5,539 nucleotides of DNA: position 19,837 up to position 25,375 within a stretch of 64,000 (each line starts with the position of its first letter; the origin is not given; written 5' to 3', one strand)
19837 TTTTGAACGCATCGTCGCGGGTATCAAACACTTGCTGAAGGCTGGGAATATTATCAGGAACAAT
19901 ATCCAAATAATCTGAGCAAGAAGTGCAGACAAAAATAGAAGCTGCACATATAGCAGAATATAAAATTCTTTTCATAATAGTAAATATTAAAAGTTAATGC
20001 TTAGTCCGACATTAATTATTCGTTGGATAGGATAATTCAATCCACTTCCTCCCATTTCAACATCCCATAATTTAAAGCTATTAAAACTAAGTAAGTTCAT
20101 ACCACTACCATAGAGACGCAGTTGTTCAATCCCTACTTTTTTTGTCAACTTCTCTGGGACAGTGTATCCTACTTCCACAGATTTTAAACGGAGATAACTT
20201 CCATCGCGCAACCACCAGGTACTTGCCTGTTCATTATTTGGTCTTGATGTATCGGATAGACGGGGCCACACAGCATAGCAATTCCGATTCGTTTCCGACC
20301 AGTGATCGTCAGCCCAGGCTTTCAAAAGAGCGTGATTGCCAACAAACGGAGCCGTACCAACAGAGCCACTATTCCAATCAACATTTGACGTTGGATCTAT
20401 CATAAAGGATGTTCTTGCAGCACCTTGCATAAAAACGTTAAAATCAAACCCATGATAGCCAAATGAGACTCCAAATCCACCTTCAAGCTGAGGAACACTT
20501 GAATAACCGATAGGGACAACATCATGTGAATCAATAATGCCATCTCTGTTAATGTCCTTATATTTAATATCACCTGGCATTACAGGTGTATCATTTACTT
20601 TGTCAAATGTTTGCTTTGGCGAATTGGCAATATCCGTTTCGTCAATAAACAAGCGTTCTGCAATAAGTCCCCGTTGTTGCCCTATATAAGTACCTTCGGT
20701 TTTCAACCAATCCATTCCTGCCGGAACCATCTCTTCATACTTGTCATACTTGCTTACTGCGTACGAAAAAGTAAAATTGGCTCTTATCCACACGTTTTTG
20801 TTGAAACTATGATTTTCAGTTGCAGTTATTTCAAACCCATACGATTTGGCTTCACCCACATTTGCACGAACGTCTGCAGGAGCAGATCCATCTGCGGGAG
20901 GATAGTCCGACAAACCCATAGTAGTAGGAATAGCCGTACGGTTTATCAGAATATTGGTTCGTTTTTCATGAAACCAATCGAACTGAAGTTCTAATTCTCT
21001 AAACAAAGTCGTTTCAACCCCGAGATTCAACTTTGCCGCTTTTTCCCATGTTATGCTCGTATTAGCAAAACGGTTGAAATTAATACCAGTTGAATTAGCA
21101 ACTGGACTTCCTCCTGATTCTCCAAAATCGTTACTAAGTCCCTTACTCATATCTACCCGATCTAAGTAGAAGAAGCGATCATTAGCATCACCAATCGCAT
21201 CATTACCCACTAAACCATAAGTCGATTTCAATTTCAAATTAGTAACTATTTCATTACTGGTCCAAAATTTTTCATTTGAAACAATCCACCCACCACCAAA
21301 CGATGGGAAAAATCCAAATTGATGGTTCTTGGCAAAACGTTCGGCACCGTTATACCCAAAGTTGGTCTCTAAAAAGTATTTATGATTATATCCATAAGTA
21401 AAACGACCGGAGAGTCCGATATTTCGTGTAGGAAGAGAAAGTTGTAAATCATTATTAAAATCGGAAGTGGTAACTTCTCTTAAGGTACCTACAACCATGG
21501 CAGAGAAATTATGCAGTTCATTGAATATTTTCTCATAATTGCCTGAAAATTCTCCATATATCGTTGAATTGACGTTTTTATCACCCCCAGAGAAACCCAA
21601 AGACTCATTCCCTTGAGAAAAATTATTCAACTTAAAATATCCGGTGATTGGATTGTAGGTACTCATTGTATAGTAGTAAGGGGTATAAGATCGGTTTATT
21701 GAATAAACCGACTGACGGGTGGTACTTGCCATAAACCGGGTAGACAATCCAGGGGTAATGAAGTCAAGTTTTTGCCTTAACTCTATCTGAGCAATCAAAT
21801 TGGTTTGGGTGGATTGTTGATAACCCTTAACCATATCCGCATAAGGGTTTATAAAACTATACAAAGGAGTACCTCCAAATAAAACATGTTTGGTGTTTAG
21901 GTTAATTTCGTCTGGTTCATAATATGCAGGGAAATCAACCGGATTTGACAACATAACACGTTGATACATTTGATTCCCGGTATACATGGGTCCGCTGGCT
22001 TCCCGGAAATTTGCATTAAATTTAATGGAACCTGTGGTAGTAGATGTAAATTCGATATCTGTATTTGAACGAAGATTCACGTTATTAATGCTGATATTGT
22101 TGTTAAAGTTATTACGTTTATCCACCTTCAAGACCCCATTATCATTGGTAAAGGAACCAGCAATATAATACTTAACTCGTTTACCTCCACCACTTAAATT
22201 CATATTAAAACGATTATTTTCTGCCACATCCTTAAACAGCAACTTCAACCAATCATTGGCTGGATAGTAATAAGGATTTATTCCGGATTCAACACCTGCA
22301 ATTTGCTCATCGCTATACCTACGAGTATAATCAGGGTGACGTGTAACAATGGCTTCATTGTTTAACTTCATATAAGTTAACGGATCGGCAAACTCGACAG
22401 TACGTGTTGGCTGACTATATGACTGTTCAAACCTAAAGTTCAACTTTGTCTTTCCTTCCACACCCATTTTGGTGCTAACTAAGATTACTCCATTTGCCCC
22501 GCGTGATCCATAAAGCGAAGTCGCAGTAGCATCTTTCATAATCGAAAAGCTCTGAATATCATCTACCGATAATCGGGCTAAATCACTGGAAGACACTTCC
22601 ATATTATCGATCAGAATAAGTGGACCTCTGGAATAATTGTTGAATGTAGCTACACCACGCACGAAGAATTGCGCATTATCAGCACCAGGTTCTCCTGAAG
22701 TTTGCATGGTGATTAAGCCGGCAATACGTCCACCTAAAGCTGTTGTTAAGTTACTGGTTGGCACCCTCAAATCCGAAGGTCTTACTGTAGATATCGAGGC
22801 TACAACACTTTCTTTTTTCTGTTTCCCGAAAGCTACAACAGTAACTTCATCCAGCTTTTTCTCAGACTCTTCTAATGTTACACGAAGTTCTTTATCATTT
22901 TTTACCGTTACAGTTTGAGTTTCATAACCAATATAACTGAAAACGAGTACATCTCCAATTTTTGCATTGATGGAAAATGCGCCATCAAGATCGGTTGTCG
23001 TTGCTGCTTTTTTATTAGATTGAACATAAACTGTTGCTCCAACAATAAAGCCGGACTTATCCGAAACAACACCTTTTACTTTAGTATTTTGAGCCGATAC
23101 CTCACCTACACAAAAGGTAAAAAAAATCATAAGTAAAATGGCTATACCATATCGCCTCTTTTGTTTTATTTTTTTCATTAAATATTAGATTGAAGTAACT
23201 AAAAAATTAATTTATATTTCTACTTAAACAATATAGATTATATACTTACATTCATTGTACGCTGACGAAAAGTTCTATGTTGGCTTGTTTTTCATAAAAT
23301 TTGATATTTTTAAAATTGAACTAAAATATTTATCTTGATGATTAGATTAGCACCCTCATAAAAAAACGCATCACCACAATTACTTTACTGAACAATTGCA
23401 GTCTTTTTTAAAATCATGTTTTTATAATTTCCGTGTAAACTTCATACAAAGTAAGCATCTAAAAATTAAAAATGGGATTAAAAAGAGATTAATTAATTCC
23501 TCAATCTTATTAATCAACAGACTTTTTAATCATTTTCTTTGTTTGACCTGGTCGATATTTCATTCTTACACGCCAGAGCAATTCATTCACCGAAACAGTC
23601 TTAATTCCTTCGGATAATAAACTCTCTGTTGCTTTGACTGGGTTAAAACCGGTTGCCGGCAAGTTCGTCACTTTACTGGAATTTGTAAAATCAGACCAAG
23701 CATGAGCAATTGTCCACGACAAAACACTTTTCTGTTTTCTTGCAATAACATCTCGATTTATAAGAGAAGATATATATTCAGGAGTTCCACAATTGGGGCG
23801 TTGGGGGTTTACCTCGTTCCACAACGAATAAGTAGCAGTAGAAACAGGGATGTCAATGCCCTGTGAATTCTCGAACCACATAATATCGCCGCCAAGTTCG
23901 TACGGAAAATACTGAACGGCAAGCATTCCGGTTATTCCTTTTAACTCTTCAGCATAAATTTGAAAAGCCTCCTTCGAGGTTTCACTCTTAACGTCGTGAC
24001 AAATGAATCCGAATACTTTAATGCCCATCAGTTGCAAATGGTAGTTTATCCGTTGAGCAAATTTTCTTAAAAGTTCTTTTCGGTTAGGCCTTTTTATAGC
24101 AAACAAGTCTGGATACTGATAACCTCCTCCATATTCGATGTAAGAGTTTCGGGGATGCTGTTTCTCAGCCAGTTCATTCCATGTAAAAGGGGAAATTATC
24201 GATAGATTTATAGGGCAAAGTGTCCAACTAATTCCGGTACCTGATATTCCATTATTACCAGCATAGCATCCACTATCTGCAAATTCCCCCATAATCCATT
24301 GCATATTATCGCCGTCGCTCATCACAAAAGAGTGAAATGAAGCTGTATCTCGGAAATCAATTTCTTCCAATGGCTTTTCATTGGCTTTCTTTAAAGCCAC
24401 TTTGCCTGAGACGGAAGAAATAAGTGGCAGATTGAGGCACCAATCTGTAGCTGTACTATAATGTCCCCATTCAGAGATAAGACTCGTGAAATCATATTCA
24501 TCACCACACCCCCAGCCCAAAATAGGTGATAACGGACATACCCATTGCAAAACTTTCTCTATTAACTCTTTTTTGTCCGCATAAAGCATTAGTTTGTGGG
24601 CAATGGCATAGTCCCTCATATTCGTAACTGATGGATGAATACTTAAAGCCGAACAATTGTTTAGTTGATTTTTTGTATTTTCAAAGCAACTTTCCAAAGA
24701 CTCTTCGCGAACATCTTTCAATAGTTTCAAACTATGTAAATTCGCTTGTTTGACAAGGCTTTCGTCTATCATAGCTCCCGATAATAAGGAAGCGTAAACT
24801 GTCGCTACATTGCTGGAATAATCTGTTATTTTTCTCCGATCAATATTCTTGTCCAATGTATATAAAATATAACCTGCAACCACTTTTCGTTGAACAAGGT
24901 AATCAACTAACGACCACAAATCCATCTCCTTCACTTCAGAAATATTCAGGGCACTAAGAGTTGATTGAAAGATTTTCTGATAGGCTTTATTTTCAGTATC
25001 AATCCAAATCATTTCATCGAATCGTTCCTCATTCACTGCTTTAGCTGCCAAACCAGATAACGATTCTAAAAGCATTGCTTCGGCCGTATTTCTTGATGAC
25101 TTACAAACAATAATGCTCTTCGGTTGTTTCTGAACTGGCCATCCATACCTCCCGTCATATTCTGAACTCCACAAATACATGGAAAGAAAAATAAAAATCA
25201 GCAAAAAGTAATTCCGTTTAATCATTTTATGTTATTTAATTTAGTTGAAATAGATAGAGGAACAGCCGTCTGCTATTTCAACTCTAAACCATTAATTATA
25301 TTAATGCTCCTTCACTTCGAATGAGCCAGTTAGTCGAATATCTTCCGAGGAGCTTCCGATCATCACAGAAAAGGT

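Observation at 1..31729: Alpha-mannoside PUL with four unrelated phosphoesterase folds, two of them exported by T9SS: candidate phosphomannan or phosphoglycan degradation system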

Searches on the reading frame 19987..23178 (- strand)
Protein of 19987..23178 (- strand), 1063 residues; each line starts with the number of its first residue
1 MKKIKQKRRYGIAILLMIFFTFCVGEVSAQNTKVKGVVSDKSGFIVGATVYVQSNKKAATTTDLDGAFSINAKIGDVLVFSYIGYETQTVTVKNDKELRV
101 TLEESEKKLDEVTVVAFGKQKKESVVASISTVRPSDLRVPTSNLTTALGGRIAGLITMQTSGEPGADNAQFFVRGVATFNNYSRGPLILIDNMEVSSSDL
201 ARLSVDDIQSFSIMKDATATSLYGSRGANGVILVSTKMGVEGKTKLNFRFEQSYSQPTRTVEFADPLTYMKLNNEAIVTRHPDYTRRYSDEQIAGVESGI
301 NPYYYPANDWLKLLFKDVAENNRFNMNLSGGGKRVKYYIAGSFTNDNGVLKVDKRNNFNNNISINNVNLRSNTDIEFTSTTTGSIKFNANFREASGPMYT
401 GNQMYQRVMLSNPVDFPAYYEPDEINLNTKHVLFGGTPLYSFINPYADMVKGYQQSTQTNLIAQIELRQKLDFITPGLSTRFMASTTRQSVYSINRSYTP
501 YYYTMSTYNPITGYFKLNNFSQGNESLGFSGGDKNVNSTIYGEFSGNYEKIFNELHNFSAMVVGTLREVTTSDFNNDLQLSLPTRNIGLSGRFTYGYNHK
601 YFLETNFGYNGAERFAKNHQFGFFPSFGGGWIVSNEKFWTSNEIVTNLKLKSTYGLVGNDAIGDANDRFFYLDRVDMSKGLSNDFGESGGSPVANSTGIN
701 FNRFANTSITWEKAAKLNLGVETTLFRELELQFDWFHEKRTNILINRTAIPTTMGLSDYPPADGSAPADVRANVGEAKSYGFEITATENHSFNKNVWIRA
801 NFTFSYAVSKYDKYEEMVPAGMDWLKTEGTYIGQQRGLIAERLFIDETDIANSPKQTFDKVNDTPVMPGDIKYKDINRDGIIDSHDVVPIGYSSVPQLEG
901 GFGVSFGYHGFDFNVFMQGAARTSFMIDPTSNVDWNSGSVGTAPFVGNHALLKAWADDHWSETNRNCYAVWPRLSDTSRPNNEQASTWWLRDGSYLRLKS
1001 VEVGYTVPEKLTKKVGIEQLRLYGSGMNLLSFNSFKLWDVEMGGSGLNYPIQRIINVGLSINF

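Call 4: search_protein_families(library=pfam, proteins=[window:19987-23178:-], max_evalue=0.01)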
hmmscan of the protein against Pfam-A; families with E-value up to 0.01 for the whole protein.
window:19987-23178:- (1063 aa): 3 families
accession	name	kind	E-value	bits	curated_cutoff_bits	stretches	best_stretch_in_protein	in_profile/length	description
PF13715.12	CarbopepD_reg_2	-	4.7e-14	52.6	32.2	1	34-114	1-88/88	CarboxypepD_reg-like domain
PF07715.20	Plug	-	8.2e-13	49.2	23.9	1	122-231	2-107/107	TonB-dependent Receptor Plug Domain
PF13620.12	CarboxypepD_reg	-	3.1e-08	34.3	32.3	1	34-101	2-78/82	Carboxypeptidase regulatory-like domain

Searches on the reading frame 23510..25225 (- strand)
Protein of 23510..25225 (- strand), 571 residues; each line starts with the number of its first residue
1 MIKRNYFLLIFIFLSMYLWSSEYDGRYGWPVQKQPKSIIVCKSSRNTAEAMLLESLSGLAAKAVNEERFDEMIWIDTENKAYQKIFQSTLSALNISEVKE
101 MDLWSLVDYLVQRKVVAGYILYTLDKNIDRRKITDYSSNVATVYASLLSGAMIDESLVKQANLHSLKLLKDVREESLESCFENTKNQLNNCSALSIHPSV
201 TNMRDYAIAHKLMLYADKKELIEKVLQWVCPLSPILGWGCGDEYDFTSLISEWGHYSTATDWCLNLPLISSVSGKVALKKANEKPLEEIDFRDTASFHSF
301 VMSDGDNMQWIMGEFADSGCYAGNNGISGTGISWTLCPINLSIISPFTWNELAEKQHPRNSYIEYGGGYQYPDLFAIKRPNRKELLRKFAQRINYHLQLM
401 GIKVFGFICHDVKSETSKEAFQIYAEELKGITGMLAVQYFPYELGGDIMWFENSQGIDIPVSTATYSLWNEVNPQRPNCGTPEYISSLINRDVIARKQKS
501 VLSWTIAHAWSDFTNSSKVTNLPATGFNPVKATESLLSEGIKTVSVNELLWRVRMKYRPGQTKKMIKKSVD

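Call 4: search_protein_families(library=pfam, proteins=[window:23510-25225:-], max_evalue=0.01)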
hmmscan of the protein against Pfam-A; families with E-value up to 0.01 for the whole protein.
window:23510-25225:- (571 aa): 3 families
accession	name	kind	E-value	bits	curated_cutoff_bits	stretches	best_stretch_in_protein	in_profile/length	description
PF14323.11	GxGYxYP_C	-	5.4e-23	82.5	27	1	297-521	4-222/242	GxGYxYP putative glycoside hydrolase C-terminal domain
PF20958.2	GxGYxYP_N_3rd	-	2e-10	41.1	24.4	1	200-270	13-90/91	GxGYxYP third domain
PF20957.2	GxGYxYP_N_2nd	-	1.4e-05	25.6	24.5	1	117-183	2-63/68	GxGYxYP_N second domain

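Call 23: search_protein_families(library=ncbifam, proteins=[window:23510-25225:-], max_evalue=0.001)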
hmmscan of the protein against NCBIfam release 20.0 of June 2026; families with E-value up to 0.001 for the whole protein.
window:23510-25225:- (571 aa): 0 families
